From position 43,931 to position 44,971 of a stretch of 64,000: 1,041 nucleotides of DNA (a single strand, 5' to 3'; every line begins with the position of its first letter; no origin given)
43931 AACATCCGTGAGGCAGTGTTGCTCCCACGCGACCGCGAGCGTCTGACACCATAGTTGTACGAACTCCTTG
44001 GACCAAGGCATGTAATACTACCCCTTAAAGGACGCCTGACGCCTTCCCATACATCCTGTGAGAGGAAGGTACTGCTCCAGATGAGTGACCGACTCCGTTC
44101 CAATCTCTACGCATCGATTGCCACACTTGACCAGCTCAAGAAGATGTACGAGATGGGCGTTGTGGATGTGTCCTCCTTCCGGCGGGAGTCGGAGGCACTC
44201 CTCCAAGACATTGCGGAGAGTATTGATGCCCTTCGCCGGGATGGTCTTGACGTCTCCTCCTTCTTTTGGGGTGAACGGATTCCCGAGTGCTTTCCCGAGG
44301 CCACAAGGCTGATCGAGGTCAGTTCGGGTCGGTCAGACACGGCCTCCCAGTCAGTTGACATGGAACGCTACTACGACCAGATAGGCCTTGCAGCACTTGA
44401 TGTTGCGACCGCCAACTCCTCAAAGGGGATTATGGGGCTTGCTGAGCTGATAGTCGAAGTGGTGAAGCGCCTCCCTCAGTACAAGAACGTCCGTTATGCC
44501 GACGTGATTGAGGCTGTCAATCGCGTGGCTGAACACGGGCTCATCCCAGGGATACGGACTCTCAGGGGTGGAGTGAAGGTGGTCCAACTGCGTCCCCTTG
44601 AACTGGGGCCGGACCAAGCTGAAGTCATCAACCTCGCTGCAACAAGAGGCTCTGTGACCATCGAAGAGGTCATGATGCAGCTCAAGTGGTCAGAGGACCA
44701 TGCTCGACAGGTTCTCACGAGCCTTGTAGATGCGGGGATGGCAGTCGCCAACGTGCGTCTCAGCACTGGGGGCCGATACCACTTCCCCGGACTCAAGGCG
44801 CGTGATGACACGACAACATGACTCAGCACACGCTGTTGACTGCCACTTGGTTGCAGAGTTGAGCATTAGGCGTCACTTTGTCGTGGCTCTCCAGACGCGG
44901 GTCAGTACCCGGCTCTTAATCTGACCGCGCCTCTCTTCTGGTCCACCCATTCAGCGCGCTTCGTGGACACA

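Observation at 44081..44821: Possible ESCRT-I/ESCRT-II fusion: Vps28-core-like N-terminus on a Vps22 (EAP30) protein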

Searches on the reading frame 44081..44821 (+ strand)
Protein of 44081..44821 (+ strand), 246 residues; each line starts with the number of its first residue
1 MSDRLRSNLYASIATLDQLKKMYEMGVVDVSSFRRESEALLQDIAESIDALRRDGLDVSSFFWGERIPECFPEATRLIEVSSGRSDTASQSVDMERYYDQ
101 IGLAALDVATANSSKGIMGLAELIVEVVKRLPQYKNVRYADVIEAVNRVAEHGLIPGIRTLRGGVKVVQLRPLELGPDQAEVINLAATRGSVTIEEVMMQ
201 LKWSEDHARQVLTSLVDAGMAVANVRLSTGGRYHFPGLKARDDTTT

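Call 3: search_protein_families(library=pfam, proteins=[window:44081-44821:+], max_evalue=1)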
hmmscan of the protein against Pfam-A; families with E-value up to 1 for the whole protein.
window:44081-44821:+ (246 aa): 9 families
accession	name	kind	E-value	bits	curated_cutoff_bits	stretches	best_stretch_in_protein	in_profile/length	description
PF04157.22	EAP30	-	8e-12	45.8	26.8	1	88-222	79-216/219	EAP30/Vps36 family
PF16365.12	EutK_C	-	0.0011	19.3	27.5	1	179-219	2-42/52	Ethanolamine utilization protein EutK C-terminus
PF11994.14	DUF3489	-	0.043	14.4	29.5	1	179-223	9-53/68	Protein of unknown function (DUF3489)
PF01978.25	TrmB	-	0.078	13.3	25.6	1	188-221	19-52/68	Sugar-specific transcriptional regulator TrmB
PF05120.17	GvpG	-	0.11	13.1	30.6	1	15-45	36-66/67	Gas vesicle protein G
PF04456.17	DUF503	-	0.16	12.2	22.4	1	3-50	28-77/88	Protein of unknown function (DUF503)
PF02002.24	TFIIE_alpha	-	0.17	12.2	22.9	1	177-221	13-57/105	TFIIE alpha subunit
PF08220.18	HTH_DeoR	-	0.19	11.9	21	1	180-220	3-43/57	DeoR-like helix-turn-helix domain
PF03997.17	VPS28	-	0.22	11.7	24.5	1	7-62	2-59/188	VPS28 protein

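Call 5: find_homologous_proteins(query=window:44081-44818:+, max_evalue=0.001)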
Query window:44081-44818:+ (246 aa): 135 proteins with E <= 0.001 among 1709 candidates; the best 120 are listed.
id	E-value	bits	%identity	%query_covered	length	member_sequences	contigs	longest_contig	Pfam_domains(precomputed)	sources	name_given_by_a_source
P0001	1.8e-153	526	100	100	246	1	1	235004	PF04157.23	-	-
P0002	7.1e-105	367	69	98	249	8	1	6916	PF04157.23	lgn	-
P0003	4.6e-103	362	68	100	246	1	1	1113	PF04157.23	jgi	jgi:hypothetical protein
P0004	5.3e-103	361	65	97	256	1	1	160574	PF04157.23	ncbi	-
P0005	2.3e-102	359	69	100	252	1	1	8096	PF04157.23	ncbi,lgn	ncbi:MAG: hypothetical protein ACFFCP_11040 [Promethearchaeota archaeon]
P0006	2.4e-101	356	69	100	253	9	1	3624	PF04157.23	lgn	-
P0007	4.8e-101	355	67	100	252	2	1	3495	PF04157.23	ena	-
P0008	6.3e-101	355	67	100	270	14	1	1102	PF04157.23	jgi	-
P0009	1.0e-100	354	68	100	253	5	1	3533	PF04157.23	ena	-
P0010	1.3e-100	354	69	98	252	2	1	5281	PF04157.23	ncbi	-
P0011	1.5e-100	353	68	99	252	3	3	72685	PF04157.23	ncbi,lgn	ncbi:MAG: hypothetical protein ACE5H4_05315 [Candidatus Thorarchaeota archaeon]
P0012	2.0e-100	353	68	99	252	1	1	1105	PF04157.23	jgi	jgi:hypothetical protein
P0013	2.4e-100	353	68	99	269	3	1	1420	PF04157.23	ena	-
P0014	2.7e-100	352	68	99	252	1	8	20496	PF04157.23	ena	-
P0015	3.6e-100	352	67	100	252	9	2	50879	PF04157.23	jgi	jgi:hypothetical protein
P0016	3.7e-100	352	67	99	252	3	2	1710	PF04157.23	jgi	jgi:hypothetical protein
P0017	8.1e-100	351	66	99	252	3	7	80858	PF04157.23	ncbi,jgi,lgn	ncbi:MAG: hypothetical protein ACFFBJ_07195 [Promethearchaeota archaeon]|jgi:hypothetical protein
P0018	8.4e-100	351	66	100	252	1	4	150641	PF04157.23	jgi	jgi:hypothetical protein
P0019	9.3e-100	351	68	98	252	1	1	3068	PF04157.23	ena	-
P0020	1.0e-99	351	67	98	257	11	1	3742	PF04157.23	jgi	jgi:hypothetical protein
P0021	1.2e-99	350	66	100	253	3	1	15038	PF04157.23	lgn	-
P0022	1.4e-99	350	69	99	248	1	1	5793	PF04157.23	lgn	-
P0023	2.0e-99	350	67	99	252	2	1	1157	PF04157.23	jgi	jgi:hypothetical protein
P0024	2.1e-99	350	67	100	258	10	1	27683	PF04157.23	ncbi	ncbi:MAG: hypothetical protein ACW98U_08030, partial [Candidatus Thorarchaeota archaeon]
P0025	2.1e-99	350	66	99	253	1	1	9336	PF04157.23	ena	-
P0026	2.5e-99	349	67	99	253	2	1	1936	PF04157.23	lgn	-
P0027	2.5e-99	349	67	98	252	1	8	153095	PF04157.23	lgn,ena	-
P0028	2.6e-99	349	67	99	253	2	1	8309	PF04157.23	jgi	-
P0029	3.0e-99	349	67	99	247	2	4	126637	PF04157.23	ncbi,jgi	ncbi:MAG: hypothetical protein ACW99U_06965 [Candidatus Thorarchaeota archaeon]|jgi:hypothetical pro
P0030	3.0e-99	349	67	98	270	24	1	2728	PF04157.23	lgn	-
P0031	3.5e-99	349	67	98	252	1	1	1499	PF04157.23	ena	-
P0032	3.8e-99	349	66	99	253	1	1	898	PF04157.23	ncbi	-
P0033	4.9e-99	348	67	100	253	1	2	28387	PF04157.23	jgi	jgi:hypothetical protein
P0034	5.2e-99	348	66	99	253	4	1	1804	PF04157.23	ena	-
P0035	5.5e-99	348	65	99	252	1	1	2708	PF04157.23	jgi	jgi:hypothetical protein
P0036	5.6e-99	348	67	99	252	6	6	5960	PF04157.23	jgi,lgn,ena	-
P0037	5.9e-99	348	67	99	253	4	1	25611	PF04157.23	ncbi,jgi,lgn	jgi:hypothetical protein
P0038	6.1e-99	348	66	99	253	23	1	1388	PF04157.23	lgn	-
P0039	1.0e-98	347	66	99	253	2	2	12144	PF04157.23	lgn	-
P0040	1.0e-98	347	66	100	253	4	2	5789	PF04157.23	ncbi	ncbi:MAG: hypothetical protein ACW96M_01245 [Candidatus Thorarchaeota archaeon]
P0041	1.3e-98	347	68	98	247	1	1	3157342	PF04157.23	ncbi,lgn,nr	ncbi:MAG: hypothetical protein JSW61_14610 [Candidatus Thorarchaeota archaeon]|nr:MAG: hypothetical 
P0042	1.3e-98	347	66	99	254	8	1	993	PF04157.23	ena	-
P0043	1.8e-98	346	66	100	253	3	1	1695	PF04157.23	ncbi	-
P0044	1.9e-98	346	65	98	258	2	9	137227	PF04157.23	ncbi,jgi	ncbi:MAG: hypothetical protein ACXABZ_00235 [Candidatus Thorarchaeota archaeon]|jgi:hypothetical pro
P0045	1.9e-98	346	66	100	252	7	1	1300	PF04157.23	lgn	-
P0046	2.0e-98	346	65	100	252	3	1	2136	PF04157.23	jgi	jgi:hypothetical protein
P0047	2.1e-98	346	67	99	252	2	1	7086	PF04157.23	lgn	-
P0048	2.3e-98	346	66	100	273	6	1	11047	PF04157.23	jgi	jgi:hypothetical protein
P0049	3.0e-98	346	67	99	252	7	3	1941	PF04157.23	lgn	-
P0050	3.1e-98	346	66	100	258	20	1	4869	PF04157.23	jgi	-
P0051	3.8e-98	345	65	99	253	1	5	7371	PF04157.23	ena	-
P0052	4.9e-98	345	65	100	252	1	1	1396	PF04157.23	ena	-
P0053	6.0e-98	345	65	98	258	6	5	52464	PF04157.23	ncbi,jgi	ncbi:MAG: hypothetical protein ACXABD_07665 [Candidatus Thorarchaeota archaeon]|jgi:hypothetical pro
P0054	7.1e-98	345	66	99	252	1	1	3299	PF04157.23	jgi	jgi:hypothetical protein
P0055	7.3e-98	344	64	98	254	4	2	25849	PF04157.23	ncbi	ncbi:MAG: hypothetical protein ACTSUO_07880 [Candidatus Thorarchaeota archaeon]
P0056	8.1e-98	344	66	99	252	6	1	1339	PF04157.23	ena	-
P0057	8.9e-98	344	65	98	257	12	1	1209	PF04157.23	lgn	-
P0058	9.6e-98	344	65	99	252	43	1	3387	PF04157.23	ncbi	-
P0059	9.7e-98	344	66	99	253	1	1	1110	PF04157.23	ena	-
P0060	9.9e-98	344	65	99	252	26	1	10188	PF04157.23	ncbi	-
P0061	1.1e-97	344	65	99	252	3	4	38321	PF04157.23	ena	-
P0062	1.4e-97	344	66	99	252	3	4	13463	PF04157.23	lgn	-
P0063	1.7e-97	343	67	99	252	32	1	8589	PF04157.23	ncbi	-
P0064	1.7e-97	343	66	98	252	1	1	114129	PF04157.23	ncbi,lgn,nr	ncbi:MAG: hypothetical protein JW779_12735 [Candidatus Thorarchaeota archaeon]|nr:hypothetical prote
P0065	2.1e-97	343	66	98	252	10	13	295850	PF04157.23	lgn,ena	-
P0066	2.1e-97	343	65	99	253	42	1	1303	PF04157.23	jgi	jgi:hypothetical protein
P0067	2.5e-97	343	65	100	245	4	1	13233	PF04157.23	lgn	-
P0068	2.9e-97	343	65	99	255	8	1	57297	PF04157.23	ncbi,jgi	-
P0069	3.6e-97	342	66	99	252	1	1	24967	PF04157.23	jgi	-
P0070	3.6e-97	342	66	100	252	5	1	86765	PF04157.23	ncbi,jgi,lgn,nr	ncbi:hypothetical protein EU538_04700 [Candidatus Thorarchaeota archaeon]|jgi:hypothetical protein|n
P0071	3.9e-97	342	66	98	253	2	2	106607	PF04157.23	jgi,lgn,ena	-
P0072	4.5e-97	342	65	100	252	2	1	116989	PF04157.23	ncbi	ncbi:MAG: hypothetical protein ACP6KW_01390 [Candidatus Thorarchaeota archaeon]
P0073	4.7e-97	342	65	98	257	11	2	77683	PF04157.23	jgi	jgi:hypothetical protein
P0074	6.2e-97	341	64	99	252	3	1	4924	PF04157.23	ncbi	-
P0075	6.6e-97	341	66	98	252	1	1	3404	PF04157.23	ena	-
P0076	7.6e-97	341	69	98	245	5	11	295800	PF04157.23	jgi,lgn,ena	jgi:hypothetical protein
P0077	9.0e-97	341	65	100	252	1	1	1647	PF04157.23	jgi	-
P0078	1.0e-96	341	64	98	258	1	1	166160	PF04157.23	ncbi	-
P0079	1.1e-96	341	63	98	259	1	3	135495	PF04157.23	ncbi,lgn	ncbi:MAG: hypothetical protein ACFFEF_00605 [Candidatus Thorarchaeota archaeon]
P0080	1.4e-96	340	66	99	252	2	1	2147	PF04157.23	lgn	-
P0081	2.0e-96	340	65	98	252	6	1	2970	PF04157.23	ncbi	-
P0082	2.1e-96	340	62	99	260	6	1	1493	PF04157.23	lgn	-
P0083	2.4e-96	340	66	99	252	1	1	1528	PF04157.23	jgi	jgi:hypothetical protein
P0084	2.9e-96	339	64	98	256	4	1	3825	PF04157.23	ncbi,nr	ncbi:hypothetical protein EU522_01015 [Candidatus Thorarchaeota archaeon]|nr:MAG: hypothetical prote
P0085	4.4e-96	339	63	98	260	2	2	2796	PF04157.23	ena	-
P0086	6.1e-96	338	64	98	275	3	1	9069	PF04157.23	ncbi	ncbi:MAG: hypothetical protein ACFFDR_02725 [Candidatus Thorarchaeota archaeon]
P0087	6.7e-96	338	64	99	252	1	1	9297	PF04157.23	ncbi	-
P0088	6.8e-96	338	64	100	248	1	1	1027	PF04157.23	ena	-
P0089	7.3e-96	338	64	100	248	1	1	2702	PF04157.23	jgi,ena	jgi:hypothetical protein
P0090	7.6e-96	338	64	98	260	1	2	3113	PF04157.23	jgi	jgi:hypothetical protein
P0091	1.1e-95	337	64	98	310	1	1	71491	PF04157.23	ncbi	-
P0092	1.4e-95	337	65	99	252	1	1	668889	PF04157.23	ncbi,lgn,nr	ncbi:MAG: hypothetical protein BAJATHORv1_10432 [Candidatus Thorarchaeota archaeon]|nr:MAG: hypothet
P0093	2.5e-95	336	64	100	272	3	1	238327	PF04157.23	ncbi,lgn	-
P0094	2.8e-95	336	63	98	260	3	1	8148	PF04157.23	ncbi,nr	ncbi:MAG: hypothetical protein P1Q69_10300 [Candidatus Thorarchaeota archaeon]|nr:hypothetical prote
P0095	2.9e-95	336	63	98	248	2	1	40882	PF04157.23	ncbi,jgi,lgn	-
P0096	3.0e-95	336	67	100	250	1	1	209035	PF04157.23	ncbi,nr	ncbi:MAG: hypothetical protein GF411_11705 [Candidatus Lokiarchaeota archaeon]|nr:hypothetical prote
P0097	3.3e-95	336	66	99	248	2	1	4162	PF04157.23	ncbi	-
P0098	3.4e-95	336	63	100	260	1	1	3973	PF04157.23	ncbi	-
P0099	5.0e-95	335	64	100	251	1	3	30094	PF04157.23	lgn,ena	-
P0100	5.5e-95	335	63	100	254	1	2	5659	PF04157.23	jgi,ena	jgi:hypothetical protein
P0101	8.0e-95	335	65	100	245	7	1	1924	PF04157.23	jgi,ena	-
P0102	1.2e-94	334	62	99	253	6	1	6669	PF04157.23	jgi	-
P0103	1.5e-94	334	63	98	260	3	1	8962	PF04157.23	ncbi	-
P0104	2.0e-94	333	65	98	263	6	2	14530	PF04157.23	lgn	-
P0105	3.0e-94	333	64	98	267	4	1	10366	PF04157.23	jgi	-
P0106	3.6e-94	332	65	98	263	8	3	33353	PF04157.23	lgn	-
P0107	4.3e-94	332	62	98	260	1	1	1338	PF04157.23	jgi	jgi:hypothetical protein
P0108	5.6e-93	329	63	100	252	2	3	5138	PF04157.23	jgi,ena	jgi:hypothetical protein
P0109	6.4e-93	328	63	99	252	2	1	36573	PF04157.23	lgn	-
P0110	9.0e-93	328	62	100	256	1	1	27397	PF04157.23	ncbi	-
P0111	3.0e-92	326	63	100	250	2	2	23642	PF04157.23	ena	-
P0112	1.2e-91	324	65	100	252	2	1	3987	PF04157.23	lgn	-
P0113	1.6e-91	324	60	100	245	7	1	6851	PF04157.23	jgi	jgi:hypothetical protein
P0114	8.2e-91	321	61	99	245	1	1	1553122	PF04157.23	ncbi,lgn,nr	ncbi:MAG: EAP30/Vps36 family vacuolar-sorting protein [Candidatus Thorarchaeota archaeon]|nr:EAP30/V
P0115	8.0e-90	318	61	99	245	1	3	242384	PF04157.23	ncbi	ncbi:MAG: hypothetical protein ACTSYL_00910 [Candidatus Thorarchaeota archaeon]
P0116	8.9e-90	318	66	93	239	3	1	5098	PF04157.23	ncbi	-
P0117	9.2e-89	315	62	100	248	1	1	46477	PF04157.23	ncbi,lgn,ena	-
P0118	1.8e-87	311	63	100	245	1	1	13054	PF04157.23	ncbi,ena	-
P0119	6.2e-86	305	60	99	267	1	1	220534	PF04157.23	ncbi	-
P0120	7.6e-86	305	61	98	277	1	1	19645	PF04157.23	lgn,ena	-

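Call 13: search_solved_structures(query=A1, max_evalue=10, show_alignments=3)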
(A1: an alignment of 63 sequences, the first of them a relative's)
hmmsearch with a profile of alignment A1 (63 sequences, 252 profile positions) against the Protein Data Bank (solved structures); distinct sequences matched with E-value up to 10: 10.
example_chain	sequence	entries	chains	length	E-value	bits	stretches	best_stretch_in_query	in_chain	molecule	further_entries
3cuq_A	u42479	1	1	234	3.6e-19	72.2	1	91-240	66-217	Vacuolar-sorting protein SNF8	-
2zme_A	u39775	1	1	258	4.4e-19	71.9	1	91-240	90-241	Vacuolar-sorting protein SNF8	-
1u5t_A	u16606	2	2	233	0.0016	21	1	92-237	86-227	appears to be functionally related to SNF7; Snf8p | VPS22, YPL002C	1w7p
2f6m_B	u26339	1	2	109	0.093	15.2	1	6-63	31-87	Vacuolar protein sorting-associated protein VPS28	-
2f66_B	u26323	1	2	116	0.1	15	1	6-66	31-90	Vacuolar protein sorting-associated protein VPS28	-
2p22_B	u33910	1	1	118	0.11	14.9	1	6-63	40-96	Vacuolar protein sorting-associated protein 28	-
2caz_B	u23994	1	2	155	0.16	14.5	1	6-66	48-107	VACUOLAR PROTEIN SORTING-ASSOCIATED PROTEIN VPS28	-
4nah_A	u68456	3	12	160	0.49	12.8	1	96-161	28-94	Phosphopantetheine adenylyltransferase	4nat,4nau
3f3m_A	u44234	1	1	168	0.52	12.7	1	96-161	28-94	Phosphopantetheine adenylyltransferase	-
8z1i_A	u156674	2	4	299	0.83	12.1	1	180-213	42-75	Art22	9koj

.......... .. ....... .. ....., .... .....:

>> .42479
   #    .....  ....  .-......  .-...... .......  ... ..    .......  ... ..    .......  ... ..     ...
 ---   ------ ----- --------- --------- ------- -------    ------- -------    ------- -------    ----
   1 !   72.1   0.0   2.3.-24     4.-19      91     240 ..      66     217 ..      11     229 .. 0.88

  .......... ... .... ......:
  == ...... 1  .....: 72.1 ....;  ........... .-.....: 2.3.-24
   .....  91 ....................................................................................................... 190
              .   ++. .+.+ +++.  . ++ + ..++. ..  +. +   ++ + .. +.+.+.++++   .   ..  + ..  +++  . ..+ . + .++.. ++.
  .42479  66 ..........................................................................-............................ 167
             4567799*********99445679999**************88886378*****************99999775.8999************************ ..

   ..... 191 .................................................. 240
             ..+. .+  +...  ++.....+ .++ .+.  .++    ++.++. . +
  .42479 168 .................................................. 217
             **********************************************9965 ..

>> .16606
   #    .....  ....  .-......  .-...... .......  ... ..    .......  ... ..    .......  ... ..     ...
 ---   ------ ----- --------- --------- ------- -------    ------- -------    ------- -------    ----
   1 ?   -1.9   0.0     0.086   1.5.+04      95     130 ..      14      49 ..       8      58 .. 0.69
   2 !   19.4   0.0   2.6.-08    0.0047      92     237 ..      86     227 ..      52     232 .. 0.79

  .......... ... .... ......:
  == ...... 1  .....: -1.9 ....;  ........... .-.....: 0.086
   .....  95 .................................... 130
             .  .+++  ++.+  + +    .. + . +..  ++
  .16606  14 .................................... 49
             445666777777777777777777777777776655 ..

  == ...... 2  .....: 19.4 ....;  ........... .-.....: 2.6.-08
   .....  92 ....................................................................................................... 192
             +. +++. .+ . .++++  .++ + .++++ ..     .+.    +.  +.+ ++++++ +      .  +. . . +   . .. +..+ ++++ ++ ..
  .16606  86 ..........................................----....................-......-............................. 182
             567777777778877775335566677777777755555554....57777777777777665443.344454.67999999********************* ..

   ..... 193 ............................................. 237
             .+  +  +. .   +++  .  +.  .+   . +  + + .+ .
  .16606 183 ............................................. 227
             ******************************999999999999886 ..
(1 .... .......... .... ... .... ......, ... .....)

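Call 20: predict_structure(alignment_id=A1)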
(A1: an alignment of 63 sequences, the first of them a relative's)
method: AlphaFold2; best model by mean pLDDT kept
length: 246 residues; sequences in the alignment: 63
mean_pLDDT: 79.7   pTM: 0.45
mean pLDDT of the five models: 79.7, 79.6, 78.2, 76.2, 72.7
residues with pLDDT >= 90: 45; 70-90: 157; 50-70: 28; < 50: 16
segments of 3 or more residues with pLDDT < 50: 84-91, 240-246
pLDDT, mean of each block of 10 residues (from residue 1): 85 95 86 86 90 84 87 85 48 74 89 79 91 80 89 82 74 67 78 88 89 77 65 69 39
secondary structure, 60 per line:
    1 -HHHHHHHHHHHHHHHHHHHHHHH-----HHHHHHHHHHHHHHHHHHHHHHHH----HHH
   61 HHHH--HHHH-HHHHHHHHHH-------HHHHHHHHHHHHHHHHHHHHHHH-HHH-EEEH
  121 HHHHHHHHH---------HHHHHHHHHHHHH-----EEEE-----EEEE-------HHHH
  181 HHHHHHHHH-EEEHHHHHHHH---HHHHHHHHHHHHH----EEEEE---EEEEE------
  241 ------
elements in order: H2-24 H30-53 H58-64 H67-70 H72-81 H89-111 E117-119 H120-129 H139-151 E157-160 E166-169 H177-189 E191-193 H194-201 H205-217 E222-226 E230-234

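Call 24: fold_search(model_id=the predicted structure, library=pdb)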
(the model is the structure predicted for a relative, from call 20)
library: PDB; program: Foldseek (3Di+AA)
matches with E <= 10: 1548; with E <= 0.001: 7
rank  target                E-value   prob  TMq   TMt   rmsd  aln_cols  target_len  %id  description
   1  2zme_A                4.0e-09  1.00  0.51  0.57  11.0       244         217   22  Integrated structural and functional model of the human ESCRT-II complex (released 2008-11-04)
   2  3cuq_A                7.1e-09  1.00  0.48  0.53  12.1       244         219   23  Integrated structural and functional model of the human ESCRT-II complex (released 2008-11-04)
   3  1u5t_A                3.9e-07  1.00  0.54  0.61  10.9       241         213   17  Structure of the ESCRT-II endosomal trafficking complex (released 2004-09-21)
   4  2zme_B                1.0e-06  1.00  0.30  0.34  13.9       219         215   18  Integrated structural and functional model of the human ESCRT-II complex (released 2008-11-04)
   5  3cuq_B                2.2e-05  1.00  0.31  0.36  13.9       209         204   18  Integrated structural and functional model of the human ESCRT-II complex (released 2008-11-04)
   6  3bz6                  1.8e-04  1.00  0.28  0.38  13.0       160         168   18  Crystal structure of a conserved protein of unknown function from Pseudomonas syringae pv. tomato str. DC3000 (released 2008-02-05)
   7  8b9x_A                5.1e-04  1.00  0.21  0.20  13.8       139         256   20  Chimeric protein of human UFM1 E3 ligase, UFL1, and DDRGK1 (released 2023-10-25)
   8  8b9x_B                1.0e-03  1.00  0.21  0.20  13.4       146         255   20  Chimeric protein of human UFM1 E3 ligase, UFL1, and DDRGK1 (released 2023-10-25)
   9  1u5t_B                1.1e-03  1.00  0.26  0.37  11.5       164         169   16  Structure of the ESCRT-II endosomal trafficking complex (released 2004-09-21)
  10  5hvq_C                2.5e-03  1.00  0.28  0.29   7.7       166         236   14  Alternative model of the MAGE-G1 NSE-1 complex (released 2016-10-26)
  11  9zd6_A                3.5e-03  1.00  0.24  0.16  14.3       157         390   15  Bacterial interstrand DNA crosslink glycosylase AlkX/YcaQ bound to DNA (released 2026-01-14)
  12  5u8j_B                4.2e-03  1.00  0.28  0.38  12.3       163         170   17  Crystal structure of a protein of unknown function ECL_02571 involved in membrane biogenesis from Enterobacter cloacae (released 2017-01-18)
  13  9zd6_B                5.0e-03  0.99  0.24  0.17  15.9       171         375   13  Bacterial interstrand DNA crosslink glycosylase AlkX/YcaQ bound to DNA (released 2026-01-14)
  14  8cli_A                5.3e-03  0.99  0.23  0.11  22.7       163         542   15  TFIIIC TauB-DNA monomer (released 2023-06-21)
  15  5vyv_A                5.9e-03  1.00  0.27  0.37  12.4       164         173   15  Crystal structure of a protein of unknown function YceH/ECK1052 involved in membrane biogenesis from Escherichia coli (released 2017-06-07)
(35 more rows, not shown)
